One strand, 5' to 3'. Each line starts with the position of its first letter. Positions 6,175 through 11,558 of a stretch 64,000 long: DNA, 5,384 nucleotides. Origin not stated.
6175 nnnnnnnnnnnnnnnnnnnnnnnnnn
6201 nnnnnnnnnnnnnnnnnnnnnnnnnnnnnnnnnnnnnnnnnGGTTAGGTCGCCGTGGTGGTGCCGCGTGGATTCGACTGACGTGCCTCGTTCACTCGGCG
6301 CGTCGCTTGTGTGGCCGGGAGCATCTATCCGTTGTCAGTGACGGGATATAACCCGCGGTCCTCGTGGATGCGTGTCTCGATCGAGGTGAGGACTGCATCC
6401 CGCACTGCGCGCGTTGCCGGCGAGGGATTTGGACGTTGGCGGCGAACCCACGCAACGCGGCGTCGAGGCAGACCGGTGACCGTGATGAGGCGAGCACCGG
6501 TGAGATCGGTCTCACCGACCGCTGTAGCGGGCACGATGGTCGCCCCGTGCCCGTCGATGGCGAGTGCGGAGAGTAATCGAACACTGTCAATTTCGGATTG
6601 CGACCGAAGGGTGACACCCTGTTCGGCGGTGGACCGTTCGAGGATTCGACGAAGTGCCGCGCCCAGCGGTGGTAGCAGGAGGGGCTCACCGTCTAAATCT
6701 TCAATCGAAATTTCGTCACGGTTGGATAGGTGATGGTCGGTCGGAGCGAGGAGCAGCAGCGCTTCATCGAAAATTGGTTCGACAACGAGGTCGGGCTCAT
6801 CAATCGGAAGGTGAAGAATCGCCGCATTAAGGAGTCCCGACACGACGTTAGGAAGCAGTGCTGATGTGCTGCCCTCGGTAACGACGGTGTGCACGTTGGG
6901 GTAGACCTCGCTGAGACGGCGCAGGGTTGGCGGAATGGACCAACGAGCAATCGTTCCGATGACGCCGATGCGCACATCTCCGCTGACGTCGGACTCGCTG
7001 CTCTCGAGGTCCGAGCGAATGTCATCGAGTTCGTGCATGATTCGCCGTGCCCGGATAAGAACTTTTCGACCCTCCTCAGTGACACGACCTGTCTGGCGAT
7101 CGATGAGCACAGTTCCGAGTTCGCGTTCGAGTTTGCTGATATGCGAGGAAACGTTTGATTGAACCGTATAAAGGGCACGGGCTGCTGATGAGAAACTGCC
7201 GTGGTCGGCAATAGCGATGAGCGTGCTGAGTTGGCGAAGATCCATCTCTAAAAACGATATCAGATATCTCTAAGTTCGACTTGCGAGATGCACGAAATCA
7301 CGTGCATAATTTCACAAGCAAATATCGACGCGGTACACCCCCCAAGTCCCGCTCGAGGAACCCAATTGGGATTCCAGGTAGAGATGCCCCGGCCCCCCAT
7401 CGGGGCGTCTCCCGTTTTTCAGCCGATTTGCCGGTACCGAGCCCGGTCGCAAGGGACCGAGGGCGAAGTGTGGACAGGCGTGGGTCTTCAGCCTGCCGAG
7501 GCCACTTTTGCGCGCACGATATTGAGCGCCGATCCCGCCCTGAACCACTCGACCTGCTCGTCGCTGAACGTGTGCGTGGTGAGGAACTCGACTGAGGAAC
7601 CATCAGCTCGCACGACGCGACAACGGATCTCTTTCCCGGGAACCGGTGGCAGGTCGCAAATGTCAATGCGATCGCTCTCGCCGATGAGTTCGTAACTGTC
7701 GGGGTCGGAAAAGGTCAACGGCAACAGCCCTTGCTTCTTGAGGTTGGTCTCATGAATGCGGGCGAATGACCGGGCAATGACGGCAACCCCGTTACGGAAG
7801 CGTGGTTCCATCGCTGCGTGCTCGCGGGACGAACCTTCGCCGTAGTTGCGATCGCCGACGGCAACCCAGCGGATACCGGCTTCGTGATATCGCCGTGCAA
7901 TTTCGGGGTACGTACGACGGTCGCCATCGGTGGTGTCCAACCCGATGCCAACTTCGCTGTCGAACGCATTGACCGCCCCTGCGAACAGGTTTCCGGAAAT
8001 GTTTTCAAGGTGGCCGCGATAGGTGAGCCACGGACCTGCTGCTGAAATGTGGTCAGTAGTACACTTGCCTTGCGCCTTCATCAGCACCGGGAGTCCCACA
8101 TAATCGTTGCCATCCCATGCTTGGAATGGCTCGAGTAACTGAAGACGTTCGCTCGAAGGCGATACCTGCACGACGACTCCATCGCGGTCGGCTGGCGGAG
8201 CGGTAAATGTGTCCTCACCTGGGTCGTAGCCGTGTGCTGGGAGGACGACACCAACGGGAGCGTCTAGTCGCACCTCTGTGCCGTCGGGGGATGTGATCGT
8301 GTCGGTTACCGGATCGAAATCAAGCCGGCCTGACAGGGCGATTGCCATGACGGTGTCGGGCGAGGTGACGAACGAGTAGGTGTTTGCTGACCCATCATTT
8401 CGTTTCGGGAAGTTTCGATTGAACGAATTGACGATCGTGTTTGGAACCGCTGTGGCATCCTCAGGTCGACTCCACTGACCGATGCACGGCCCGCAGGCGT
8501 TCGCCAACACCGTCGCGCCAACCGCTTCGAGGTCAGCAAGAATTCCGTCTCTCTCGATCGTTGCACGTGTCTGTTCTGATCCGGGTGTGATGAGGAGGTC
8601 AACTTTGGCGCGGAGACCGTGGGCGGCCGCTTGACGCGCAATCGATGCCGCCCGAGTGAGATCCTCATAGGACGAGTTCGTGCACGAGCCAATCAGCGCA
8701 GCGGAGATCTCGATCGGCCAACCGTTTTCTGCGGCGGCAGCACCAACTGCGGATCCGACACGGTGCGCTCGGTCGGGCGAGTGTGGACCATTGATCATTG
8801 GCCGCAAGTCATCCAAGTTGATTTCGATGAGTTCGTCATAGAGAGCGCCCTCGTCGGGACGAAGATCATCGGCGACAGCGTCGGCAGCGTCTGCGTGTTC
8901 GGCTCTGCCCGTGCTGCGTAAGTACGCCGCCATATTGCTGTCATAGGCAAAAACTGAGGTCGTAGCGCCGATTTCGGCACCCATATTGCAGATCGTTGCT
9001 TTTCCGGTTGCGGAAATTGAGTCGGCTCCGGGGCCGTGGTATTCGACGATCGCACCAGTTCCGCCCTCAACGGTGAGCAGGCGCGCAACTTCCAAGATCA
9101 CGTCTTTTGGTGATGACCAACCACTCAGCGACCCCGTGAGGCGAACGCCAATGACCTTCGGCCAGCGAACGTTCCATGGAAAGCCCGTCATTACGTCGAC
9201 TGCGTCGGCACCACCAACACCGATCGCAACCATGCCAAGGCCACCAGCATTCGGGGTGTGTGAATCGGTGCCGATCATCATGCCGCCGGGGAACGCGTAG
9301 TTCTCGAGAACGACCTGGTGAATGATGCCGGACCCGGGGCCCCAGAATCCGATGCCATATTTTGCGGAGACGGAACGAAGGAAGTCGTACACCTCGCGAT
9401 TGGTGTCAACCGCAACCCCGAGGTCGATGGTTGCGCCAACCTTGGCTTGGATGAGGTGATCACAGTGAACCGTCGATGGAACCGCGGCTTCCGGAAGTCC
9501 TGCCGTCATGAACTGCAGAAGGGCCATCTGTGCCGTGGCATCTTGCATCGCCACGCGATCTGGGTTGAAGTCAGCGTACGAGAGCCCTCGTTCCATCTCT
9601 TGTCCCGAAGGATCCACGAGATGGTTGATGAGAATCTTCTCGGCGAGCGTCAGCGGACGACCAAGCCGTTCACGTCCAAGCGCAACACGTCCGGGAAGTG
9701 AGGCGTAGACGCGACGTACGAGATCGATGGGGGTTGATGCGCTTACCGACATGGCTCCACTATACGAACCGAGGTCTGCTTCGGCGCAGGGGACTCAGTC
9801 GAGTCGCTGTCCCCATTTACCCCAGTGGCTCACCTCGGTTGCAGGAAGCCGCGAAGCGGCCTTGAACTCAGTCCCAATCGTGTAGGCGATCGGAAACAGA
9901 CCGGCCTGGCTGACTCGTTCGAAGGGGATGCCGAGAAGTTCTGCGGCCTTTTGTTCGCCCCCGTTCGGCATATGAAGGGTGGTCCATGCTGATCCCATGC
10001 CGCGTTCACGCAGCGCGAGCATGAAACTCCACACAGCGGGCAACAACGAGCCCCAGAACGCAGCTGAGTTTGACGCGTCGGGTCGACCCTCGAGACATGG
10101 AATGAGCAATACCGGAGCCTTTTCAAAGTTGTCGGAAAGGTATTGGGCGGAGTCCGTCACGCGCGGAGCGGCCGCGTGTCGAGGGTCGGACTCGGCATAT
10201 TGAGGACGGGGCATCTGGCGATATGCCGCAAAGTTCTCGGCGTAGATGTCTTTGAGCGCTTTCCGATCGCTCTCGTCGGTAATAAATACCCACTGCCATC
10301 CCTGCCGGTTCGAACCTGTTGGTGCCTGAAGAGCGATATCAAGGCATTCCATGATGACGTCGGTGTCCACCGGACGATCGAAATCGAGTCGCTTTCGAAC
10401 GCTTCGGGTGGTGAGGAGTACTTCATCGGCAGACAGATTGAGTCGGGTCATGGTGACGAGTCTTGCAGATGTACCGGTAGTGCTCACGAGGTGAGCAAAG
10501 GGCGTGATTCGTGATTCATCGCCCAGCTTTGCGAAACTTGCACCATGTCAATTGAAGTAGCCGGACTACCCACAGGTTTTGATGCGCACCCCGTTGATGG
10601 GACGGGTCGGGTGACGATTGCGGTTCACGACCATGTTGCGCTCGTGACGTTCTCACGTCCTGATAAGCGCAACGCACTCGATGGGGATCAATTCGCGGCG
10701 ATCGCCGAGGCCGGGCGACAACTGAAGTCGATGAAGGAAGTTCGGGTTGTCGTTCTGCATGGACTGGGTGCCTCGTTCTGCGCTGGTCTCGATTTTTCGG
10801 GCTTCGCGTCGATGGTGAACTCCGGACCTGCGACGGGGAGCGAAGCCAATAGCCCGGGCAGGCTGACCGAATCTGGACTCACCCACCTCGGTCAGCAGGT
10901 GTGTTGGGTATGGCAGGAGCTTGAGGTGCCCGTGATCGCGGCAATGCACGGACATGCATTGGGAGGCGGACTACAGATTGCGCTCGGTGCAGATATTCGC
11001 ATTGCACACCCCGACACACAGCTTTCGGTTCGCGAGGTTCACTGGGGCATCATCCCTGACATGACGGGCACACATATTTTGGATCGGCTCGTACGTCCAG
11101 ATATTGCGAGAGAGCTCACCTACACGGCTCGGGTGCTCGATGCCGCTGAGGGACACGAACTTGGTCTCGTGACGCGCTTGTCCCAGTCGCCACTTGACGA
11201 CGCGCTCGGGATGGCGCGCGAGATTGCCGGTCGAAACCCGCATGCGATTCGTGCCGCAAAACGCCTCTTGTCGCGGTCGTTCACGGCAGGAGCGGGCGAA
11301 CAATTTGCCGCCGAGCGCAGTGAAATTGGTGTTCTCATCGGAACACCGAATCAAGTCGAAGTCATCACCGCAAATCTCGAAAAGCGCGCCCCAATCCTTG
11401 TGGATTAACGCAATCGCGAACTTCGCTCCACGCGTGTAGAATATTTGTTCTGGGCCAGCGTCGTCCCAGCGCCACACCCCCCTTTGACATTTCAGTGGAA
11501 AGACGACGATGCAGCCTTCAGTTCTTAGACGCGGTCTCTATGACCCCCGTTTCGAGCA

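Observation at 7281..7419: Candidate 6C-like small RNA in the only large non-coding gap, divergent from LysR and convergent with aconitase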

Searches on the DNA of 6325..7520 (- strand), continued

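Call 57: search_rna_families(sources=[L003, L016, L015, L038, L046, L073, L075, L050, L074, L017, L039, L041, L022], threshold=evalue, max_evalue=10, show_alignments=0)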
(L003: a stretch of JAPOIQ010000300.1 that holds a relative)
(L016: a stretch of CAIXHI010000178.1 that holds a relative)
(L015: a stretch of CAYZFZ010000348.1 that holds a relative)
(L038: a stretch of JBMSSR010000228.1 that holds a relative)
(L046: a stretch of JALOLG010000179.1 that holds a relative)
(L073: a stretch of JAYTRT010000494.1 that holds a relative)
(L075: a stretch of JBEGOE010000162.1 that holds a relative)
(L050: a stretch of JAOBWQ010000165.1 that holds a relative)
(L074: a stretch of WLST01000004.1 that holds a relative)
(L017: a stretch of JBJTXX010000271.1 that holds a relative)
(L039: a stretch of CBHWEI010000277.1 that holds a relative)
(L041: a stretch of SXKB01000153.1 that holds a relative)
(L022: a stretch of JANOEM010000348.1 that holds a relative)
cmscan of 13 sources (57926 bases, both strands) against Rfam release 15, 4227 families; matches with E-value up to 10: 10.
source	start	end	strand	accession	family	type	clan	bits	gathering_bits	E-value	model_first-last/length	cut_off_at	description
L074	63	141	-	RF01066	6C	Cis-reg;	-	34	47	1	1-75/75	no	6C RNA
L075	1561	1637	-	RF01066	6C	Cis-reg;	-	32.2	47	2.1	1-75/75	no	6C RNA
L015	1194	1270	-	RF01066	6C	Cis-reg;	-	30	47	5.1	1-75/75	no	6C RNA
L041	3810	3879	-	RF01066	6C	Cis-reg;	-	29.2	47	7.1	1-75/75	no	6C RNA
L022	2051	2119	+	RF01134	sR30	Gene; snRNA; snoRNA; CD-box;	-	23.2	38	0.12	1-57/57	no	Small nucleolar RNA sR30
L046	2629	2695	-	RF01059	mir-598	Gene; miRNA;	-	22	69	5.1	1-80/80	no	mir-598 microRNA precursor family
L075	2049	2109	-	RF01276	sR53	Gene; snRNA; snoRNA; CD-box;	-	21.6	49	0.98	1-60/60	no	Small nucleolar RNA sR53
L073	126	154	+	RF01307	sR55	Gene; snRNA; snoRNA; CD-box;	-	18.2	35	7.7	1-65/65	no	Small nucleolar RNA sR55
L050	2460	2521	-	RF04316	mgtE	Cis-reg;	-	18.1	200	1.6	75-137/306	no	mgtE ncRNA motif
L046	1391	1472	-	RF00223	IRES_Bip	Cis-reg; IRES;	-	15.5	40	1.7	1-263/263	no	bip internal ribosome entry site (IRES)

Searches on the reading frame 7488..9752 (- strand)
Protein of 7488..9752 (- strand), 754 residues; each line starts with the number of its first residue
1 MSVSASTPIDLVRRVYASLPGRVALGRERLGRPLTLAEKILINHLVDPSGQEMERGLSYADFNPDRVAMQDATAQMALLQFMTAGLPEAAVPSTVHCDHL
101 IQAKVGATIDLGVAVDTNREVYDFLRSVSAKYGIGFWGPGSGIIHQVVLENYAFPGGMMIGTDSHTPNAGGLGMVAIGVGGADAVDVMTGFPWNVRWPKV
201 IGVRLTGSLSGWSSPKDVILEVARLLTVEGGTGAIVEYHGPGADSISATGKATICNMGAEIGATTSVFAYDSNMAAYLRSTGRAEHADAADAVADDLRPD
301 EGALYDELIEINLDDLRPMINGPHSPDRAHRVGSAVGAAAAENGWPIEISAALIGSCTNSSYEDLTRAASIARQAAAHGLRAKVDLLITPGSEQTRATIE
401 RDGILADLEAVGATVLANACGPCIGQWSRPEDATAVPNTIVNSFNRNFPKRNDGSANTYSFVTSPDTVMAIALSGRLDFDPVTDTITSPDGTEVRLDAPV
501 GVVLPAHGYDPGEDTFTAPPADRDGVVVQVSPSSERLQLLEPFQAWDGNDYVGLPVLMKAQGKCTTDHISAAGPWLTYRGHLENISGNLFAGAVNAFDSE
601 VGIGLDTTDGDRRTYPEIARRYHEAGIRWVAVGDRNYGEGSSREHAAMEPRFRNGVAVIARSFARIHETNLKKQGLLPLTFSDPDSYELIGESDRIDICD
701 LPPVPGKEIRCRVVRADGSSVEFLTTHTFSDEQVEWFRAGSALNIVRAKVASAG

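Call 7: search_protein_families(library=ncbifam, proteins=[window:7488-9752:-])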
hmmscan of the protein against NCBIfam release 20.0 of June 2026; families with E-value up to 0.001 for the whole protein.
window:7488-9752:- (754 aa): 26 families (the best 25 are shown)
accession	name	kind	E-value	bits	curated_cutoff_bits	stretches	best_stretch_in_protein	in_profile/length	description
TIGR01340.1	aconitase_mito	equivalog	0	1074.2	825.35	1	19-745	4-744/745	aconitate hydratase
NF005558.0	PRK07229.1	equivalog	4.5e-244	811.8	612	1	33-749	2-644/647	aconitate hydratase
TIGR01342.1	acon_putative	hypoth_equivalog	1.6e-124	416.5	719.15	1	35-749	1-648/655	putative aconitate hydratase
NF006757.0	PRK09277.1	subfamily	1.8e-83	280.7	686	2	90-496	121-578/888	aconitate hydratase AcnA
NF009520.0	PRK12881.1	subfamily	2.5e-83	280.3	905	2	62-497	80-580/893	aconitate hydratase AcnA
NF001614.1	PRK00402.1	subfamily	1.1e-71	241.8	385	1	35-477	2-411/415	aconitase/3-isopropylmalate dehydratase large subunit family protein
TIGR01341.1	aconitase_1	equivalog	3.6e-69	233.4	945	3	110-328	128-365/876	aconitate hydratase AcnA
TIGR01343.1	hacA_fam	subfamily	8e-66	222.3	385.7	1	35-477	1-408/412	homoaconitate hydratase family protein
TIGR02086.1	IPMI_arch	subfamily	2.7e-65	220.7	410.15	1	35-477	2-406/411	3-isopropylmalate dehydratase/homoaconitate hydratase family large subunit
NF009116.0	PRK12466.1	subfamily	3.4e-59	200.7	531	2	34-342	5-313/472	3-isopropylmalate dehydratase large subunit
TIGR02333.1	2met_isocit_dHY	equivalog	1.4e-57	195.3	1419.85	2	139-497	166-556/858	Fe/S-dependent 2-methylisocitrate dehydratase AcnD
NF004016.0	PRK05478.1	subfamily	2.3e-51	174.8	510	2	35-339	5-308/468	3-isopropylmalate dehydratase large subunit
TIGR02083.1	LEU2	equivalog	2.3e-47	161.9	610.65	1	34-477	1-413/419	3-isopropylmalate dehydratase large subunit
NF008503.0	PRK11413.1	equivalog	4.5e-46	157.2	641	2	65-332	59-311/753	hydratase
NF040615.1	HacA_Meth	equivalog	1.2e-42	146.2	550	1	125-476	82-414/419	homoaconitase large subunit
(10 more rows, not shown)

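Call 8: search_protein_families(library=pfam, proteins=[window:7488-9752:-])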
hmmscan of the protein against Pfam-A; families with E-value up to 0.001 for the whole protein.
window:7488-9752:- (754 aa): 2 families
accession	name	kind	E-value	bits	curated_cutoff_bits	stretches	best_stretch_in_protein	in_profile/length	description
PF00330.25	Aconitase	-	1e-139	467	28.7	1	38-475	1-463/463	Aconitase family (aconitate hydratase)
PF00694.25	Aconitase_C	-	2.6e-35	122.1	22.8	1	555-683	2-130/131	Aconitase C-terminal domain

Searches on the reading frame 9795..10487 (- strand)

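Call 7: search_protein_families(library=ncbifam, proteins=[window:9795-10487:-])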
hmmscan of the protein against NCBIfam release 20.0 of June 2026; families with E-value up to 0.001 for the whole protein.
window:9795-10487:- (230 aa): 3 families
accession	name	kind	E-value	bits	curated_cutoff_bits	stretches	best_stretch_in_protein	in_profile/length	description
NF009810.0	PRK13294.1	equivalog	5.8e-09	35.3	304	1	12-171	246-401/449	coenzyme F420-0:L-glutamate ligase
TIGR02476.1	BluB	equivalog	7.2e-09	35.3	150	1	22-92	11-79/205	5,6-dimethylbenzimidazole synthase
TIGR03553.1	F420_FbiB_CTERM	equivalog_domain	1.3e-07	31.6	249.55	1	23-170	2-145/194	F420 biosynthesis protein FbiB, C-terminal domain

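Call 8: search_protein_families(library=pfam, proteins=[window:9795-10487:-])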
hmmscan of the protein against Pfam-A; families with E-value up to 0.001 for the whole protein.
window:9795-10487:- (230 aa): 1 family
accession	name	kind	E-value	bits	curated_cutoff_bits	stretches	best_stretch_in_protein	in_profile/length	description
PF00881.29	Nitroreductase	-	7.3e-21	75.5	23.5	1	27-198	4-163/167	Nitroreductase family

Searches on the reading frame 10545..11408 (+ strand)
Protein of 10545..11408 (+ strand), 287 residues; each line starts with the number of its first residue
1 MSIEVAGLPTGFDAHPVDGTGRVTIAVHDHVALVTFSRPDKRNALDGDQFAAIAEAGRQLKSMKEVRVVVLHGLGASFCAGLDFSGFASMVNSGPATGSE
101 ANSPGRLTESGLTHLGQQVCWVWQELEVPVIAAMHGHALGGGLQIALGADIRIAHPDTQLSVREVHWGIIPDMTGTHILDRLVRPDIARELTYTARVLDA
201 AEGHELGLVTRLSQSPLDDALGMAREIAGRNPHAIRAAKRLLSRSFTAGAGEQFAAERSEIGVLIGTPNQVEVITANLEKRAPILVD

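Call 7: search_protein_families(library=ncbifam, proteins=[window:10545-11408:+])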
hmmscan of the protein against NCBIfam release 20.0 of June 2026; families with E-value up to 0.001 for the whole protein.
window:10545-11408:+ (287 aa): 71 families (the best 25 are shown)
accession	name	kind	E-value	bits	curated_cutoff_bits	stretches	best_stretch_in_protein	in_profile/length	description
NF005699.0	PRK07509.1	equivalog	5.1e-84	282.1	249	1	22-283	5-259/267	crotonase/enoyl-CoA hydratase family protein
NF051848.1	EnCoAHydtEchA19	equivalog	1.1e-44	152.9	400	1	23-283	2-253/258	enoyl-CoA hydratase EchA19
NF004794.0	PRK06142.1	equivalog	3.3e-43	148.3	308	1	23-249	8-234/273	crotonase/enoyl-CoA hydratase family protein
NF004475.0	PRK05809.1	subfamily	6.3e-41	140.6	394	1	23-283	6-255/260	short-chain-enoyl-CoA hydratase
NF005803.0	PRK07658.1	equivalog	3.5e-40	138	313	1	24-285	5-254/257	enoyl-CoA hydratase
NF046063.1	oxepin_alt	equivalog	6.1e-40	137.3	300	1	25-283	4-253/254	oxepin-CoA hydrolase, alternative type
NF006699.0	PRK09245.1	subfamily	1.9e-39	135.5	354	1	23-284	5-262/266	crotonase/enoyl-CoA hydratase family protein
NF006100.0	PRK08252.1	subfamily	1.8e-38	132.6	282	1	23-283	5-249/254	crotonase/enoyl-CoA hydratase family protein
NF006109.0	PRK08260.1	subfamily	1.9e-38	132.4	320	1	23-283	6-273/296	enoyl-CoA hydratase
NF005802.0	PRK07657.1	equivalog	1.8e-37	129.3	363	1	27-284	10-256/260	enoyl-CoA hydratase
NF005700.0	PRK07511.1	subfamily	2.7e-36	125.5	274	1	27-284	9-257/260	enoyl-CoA hydratase family protein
NF005891.0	PRK07854.1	equivalog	2.7e-36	125.4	237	1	26-283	5-238/243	enoyl-CoA hydratase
NF004525.0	PRK05870.1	equivalog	3.3e-36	125.5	285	1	22-247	4-215/249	enoyl-CoA hydratase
NF004781.0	PRK06127.1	subfamily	1.5e-35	123.2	291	1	20-283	10-264/269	enoyl-CoA hydratase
NF004840.0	PRK06190.1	equivalog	5.4e-35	121.3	253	1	23-261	6-232/260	enoyl-CoA hydratase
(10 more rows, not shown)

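Call 8: search_protein_families(library=pfam, proteins=[window:10545-11408:+])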
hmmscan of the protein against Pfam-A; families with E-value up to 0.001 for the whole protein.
window:10545-11408:+ (287 aa): 2 families
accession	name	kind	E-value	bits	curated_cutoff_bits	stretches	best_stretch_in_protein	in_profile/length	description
PF00378.25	ECH_1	-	7.2e-36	124.2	27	1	29-283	4-246/251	Enoyl-CoA hydratase/isomerase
PF16113.10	ECH_2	-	8.2e-28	98.3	27.2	1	32-281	2-241/335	Enoyl-CoA hydratase/isomerase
